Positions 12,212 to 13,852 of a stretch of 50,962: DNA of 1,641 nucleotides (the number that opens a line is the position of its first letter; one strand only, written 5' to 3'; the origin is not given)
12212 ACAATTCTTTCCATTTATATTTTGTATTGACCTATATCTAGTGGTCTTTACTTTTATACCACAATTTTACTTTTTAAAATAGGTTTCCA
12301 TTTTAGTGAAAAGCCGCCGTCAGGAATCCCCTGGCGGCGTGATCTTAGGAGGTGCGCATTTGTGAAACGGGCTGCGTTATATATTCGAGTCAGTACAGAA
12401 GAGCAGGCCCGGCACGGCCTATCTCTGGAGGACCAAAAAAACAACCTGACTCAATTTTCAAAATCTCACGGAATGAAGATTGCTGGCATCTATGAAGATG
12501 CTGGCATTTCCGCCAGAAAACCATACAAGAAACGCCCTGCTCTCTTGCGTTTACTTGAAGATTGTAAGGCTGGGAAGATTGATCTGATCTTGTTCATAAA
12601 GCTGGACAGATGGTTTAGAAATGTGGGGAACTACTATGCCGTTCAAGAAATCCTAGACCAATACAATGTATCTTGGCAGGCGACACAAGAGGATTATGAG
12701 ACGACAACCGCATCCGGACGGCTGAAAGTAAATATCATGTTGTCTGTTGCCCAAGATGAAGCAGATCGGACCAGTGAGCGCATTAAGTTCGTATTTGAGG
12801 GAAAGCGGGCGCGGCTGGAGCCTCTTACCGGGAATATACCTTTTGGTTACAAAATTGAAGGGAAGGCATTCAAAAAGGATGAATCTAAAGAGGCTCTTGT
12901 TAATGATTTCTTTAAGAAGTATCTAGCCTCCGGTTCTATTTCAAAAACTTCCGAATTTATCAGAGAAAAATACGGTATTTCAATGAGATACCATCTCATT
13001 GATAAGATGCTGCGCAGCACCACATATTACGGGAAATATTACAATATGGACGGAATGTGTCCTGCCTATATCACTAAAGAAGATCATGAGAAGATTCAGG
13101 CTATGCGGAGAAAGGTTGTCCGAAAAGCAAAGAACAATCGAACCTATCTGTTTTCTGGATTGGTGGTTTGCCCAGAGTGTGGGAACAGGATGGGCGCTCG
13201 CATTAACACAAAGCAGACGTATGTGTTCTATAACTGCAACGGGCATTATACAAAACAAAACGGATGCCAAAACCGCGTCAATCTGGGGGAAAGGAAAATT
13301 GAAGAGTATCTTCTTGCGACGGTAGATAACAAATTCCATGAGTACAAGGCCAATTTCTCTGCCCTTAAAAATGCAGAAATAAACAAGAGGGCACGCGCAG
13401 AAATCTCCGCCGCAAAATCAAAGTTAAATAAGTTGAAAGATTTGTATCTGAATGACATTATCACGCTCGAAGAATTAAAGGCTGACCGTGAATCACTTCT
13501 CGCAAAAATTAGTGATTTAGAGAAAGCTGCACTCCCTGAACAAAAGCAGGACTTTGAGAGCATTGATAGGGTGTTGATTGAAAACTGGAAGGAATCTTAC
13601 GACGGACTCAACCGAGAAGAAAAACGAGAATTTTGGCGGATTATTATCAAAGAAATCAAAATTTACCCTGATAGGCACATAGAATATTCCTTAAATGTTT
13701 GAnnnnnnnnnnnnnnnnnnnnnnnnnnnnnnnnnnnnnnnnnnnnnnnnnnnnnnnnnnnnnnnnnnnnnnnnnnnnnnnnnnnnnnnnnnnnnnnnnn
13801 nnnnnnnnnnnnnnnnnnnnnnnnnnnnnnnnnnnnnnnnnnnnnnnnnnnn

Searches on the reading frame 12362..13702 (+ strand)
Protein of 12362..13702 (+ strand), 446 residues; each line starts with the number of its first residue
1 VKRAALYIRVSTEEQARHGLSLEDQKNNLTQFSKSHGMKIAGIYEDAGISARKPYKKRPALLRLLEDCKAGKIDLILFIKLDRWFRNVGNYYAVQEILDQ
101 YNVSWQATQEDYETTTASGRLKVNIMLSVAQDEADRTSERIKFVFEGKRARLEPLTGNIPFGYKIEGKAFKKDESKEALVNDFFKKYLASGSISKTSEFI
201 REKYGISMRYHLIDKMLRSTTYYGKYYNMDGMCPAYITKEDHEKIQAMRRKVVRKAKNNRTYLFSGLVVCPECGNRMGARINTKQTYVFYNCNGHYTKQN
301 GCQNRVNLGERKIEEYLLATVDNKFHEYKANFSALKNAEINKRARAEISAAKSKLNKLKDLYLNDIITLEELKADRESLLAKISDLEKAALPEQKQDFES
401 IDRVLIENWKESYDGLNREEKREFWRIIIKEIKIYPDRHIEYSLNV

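Call 3: search_protein_families(library=pfam, max_evalue=0.1, proteins=[window:12362-13702:+])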
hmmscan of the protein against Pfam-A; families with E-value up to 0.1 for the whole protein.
window:12362-13702:+ (446 aa): 3 families
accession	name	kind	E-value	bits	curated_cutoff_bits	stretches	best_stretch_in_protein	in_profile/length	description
PF00239.26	Resolvase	-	6.2e-28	98.2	23.3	1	4-150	1-141/145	Resolvase, N terminal domain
PF13408.12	Zn_ribbon_recom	-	1.9e-12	47.8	25.3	1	263-321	1-57/58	Recombinase zinc beta ribbon domain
PF07508.19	Recombinase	-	9.3e-05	23.1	21.1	1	175-251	2-101/102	Recombinase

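Call 4: search_protein_families(library=phrogs, max_evalue=0.1, proteins=[window:12362-13702:+])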
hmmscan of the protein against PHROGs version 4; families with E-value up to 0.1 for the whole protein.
window:12362-13702:+ (446 aa): 6 families
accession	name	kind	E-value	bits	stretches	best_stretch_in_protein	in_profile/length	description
phrog_95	-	integration and excision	3.6e-105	353.9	1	1-441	87-562/651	integrase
phrog_125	-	DNA, RNA and nucleotide metabolism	2.2e-24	87.4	1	1-156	19-158/254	DNA invertase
phrog_7701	-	DNA, RNA and nucleotide metabolism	1.4e-09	39.4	1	157-258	2-94/137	DNA invertase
phrog_16932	-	unknown function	3.1e-07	30.7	1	261-311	391-441/480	-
phrog_6620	-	integration and excision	2.2e-06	28.4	1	2-102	56-147/201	transposase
phrog_2700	-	unknown function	0.01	16.3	1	316-381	268-330/331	-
